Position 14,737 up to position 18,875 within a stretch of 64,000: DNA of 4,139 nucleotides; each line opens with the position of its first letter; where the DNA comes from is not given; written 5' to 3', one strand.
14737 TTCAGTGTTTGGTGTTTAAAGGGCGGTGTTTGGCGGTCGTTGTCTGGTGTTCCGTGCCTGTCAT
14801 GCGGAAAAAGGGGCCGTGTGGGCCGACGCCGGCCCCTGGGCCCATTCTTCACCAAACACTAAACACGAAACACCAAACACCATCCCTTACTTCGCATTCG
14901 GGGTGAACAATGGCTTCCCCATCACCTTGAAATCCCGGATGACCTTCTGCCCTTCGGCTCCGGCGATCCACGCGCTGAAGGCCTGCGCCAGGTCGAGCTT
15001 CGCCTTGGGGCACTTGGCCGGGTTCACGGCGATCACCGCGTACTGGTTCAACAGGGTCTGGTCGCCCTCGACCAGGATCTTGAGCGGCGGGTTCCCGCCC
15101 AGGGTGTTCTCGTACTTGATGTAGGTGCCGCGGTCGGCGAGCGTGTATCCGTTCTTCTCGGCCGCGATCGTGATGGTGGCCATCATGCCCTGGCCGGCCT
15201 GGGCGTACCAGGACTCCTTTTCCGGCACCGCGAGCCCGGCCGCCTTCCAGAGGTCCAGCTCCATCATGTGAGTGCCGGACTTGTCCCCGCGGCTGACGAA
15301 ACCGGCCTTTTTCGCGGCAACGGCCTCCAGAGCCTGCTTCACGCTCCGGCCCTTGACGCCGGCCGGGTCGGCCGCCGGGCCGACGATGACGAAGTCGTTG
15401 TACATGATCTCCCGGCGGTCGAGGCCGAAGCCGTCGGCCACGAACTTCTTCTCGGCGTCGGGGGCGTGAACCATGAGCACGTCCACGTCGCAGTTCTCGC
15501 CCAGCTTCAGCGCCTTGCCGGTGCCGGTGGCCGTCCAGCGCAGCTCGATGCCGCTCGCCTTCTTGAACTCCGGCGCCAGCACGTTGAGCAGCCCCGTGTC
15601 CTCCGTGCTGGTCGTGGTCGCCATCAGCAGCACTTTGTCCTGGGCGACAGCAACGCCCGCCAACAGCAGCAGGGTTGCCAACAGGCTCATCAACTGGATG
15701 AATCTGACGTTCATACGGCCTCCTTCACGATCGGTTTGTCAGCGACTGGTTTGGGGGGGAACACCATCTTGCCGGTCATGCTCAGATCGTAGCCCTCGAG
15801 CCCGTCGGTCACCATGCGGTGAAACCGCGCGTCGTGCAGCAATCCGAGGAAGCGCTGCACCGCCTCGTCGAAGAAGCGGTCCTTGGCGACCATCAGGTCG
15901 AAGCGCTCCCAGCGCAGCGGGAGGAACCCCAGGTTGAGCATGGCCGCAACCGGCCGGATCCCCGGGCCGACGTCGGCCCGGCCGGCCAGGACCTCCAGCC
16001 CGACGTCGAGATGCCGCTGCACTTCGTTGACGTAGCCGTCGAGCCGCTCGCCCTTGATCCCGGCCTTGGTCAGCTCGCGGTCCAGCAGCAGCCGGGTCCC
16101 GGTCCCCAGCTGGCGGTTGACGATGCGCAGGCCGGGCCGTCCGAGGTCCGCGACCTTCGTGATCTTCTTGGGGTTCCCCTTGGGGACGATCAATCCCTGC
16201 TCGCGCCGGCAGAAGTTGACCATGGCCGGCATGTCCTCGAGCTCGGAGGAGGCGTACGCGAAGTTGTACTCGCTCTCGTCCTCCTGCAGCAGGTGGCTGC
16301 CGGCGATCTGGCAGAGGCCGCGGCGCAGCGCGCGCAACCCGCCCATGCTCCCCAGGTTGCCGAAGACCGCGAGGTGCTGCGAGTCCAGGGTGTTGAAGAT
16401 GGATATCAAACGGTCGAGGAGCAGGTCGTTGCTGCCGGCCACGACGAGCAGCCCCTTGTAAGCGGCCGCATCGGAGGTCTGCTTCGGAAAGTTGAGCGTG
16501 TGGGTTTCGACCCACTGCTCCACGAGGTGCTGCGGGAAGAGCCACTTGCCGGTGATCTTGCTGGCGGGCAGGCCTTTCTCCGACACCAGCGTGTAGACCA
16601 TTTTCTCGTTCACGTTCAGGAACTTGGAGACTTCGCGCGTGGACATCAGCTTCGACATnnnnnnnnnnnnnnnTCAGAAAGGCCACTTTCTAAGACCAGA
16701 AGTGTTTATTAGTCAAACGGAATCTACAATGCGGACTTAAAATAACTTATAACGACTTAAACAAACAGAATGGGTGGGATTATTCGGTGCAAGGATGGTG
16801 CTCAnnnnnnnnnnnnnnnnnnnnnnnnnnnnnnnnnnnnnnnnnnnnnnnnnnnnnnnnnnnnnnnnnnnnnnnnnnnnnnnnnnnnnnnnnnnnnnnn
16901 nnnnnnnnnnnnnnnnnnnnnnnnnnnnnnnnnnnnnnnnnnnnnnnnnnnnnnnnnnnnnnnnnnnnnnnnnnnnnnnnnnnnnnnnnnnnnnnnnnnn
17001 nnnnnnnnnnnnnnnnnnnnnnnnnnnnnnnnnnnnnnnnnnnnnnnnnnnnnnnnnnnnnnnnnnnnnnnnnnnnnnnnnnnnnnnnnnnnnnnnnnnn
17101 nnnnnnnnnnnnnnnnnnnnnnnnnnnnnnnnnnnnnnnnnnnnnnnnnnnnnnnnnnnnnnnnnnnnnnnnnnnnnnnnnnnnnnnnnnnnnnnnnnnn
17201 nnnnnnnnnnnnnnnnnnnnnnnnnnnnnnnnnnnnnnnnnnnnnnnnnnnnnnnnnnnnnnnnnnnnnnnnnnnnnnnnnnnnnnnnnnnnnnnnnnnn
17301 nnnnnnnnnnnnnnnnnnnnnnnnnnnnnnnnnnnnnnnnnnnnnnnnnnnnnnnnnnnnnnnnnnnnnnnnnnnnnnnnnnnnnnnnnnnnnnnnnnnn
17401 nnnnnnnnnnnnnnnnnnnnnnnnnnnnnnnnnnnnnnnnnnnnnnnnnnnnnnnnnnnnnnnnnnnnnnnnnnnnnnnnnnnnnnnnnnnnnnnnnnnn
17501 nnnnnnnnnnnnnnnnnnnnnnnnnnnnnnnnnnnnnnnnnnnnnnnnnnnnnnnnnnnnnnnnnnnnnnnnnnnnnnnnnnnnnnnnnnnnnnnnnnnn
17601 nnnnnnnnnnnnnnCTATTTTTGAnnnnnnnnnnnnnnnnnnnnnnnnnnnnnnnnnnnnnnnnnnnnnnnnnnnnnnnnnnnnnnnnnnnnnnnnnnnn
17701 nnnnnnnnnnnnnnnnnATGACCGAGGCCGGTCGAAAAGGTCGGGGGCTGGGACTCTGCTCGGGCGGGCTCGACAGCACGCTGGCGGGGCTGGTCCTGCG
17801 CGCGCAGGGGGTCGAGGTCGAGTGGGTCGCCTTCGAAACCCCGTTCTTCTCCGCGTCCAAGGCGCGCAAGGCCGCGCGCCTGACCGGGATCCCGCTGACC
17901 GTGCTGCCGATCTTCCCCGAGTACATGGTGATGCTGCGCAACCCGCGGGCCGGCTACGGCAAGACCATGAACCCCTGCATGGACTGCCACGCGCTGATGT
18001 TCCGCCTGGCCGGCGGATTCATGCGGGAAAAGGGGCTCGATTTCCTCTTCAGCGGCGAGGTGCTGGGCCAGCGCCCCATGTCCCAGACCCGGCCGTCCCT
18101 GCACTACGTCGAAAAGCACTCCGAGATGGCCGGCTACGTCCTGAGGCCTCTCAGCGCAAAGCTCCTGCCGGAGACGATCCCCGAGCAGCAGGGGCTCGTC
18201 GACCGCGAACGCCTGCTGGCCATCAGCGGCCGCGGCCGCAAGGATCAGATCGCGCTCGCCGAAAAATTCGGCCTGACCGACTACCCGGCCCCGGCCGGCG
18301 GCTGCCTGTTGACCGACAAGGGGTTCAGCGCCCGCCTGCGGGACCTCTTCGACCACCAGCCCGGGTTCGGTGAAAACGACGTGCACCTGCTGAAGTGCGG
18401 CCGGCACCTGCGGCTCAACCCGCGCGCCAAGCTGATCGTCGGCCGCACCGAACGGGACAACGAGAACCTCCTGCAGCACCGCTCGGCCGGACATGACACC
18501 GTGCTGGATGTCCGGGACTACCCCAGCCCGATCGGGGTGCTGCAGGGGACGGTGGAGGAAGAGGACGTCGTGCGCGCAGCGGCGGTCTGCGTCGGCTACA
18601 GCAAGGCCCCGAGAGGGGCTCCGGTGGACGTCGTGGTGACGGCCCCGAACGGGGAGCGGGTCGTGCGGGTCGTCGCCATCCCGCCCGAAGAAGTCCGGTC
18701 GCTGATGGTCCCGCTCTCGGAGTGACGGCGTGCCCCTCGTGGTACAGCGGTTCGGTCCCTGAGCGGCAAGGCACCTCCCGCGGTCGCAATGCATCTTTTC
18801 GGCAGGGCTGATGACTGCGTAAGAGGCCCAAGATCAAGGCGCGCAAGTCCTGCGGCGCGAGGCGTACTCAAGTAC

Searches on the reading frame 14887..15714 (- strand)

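Call 57: search_protein_families(library=pfam, proteins=[window:14887-15714:-], max_evalue=1e-8)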
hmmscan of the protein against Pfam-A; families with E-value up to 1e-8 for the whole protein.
window:14887-15714:- (275 aa): 2 families
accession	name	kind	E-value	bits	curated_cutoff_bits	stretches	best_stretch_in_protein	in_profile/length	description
PF12849.12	PBP_like_2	-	1.2e-47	163.4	27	1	24-253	4-266/267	PBP superfamily domain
PF13531.11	SBP_bac_11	-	1.6e-11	44.9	25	1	42-261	12-223/227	Bacterial extracellular solute-binding protein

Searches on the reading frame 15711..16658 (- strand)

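Call 57: search_protein_families(library=pfam, proteins=[window:15711-16658:-], max_evalue=1e-8)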
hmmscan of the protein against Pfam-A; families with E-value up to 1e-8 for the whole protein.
window:15711-16658:- (315 aa): 2 families
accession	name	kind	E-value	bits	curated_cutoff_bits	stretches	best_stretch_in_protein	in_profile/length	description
PF12727.12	PBP_like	-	4.2e-67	225.5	27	1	93-274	9-192/193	PBP superfamily domain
PF12728.13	HTH_17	-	8.3e-11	42.4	27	1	4-53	1-50/51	Helix-turn-helix domain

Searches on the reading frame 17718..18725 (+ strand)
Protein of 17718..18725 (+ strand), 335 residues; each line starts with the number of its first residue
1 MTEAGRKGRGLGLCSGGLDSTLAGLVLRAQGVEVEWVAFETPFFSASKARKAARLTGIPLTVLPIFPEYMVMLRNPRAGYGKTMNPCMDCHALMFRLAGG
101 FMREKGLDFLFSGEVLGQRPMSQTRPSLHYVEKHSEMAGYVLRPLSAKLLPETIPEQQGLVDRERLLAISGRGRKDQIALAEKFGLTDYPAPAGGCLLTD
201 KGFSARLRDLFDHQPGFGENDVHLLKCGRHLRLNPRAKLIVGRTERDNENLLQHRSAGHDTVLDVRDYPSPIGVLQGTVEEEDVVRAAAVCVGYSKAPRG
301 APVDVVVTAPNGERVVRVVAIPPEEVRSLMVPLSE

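Call 57: search_protein_families(library=pfam, proteins=[window:17718-18725:+], max_evalue=1e-8)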
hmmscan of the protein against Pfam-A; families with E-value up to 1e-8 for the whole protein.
window:17718-18725:+ (335 aa): 1 family
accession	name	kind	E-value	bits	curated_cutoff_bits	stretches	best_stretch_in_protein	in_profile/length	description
PF18297.6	NFACT-R_2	-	2.6e-20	72.9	26.9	1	228-327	1-101/104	NFACT protein RNA binding domain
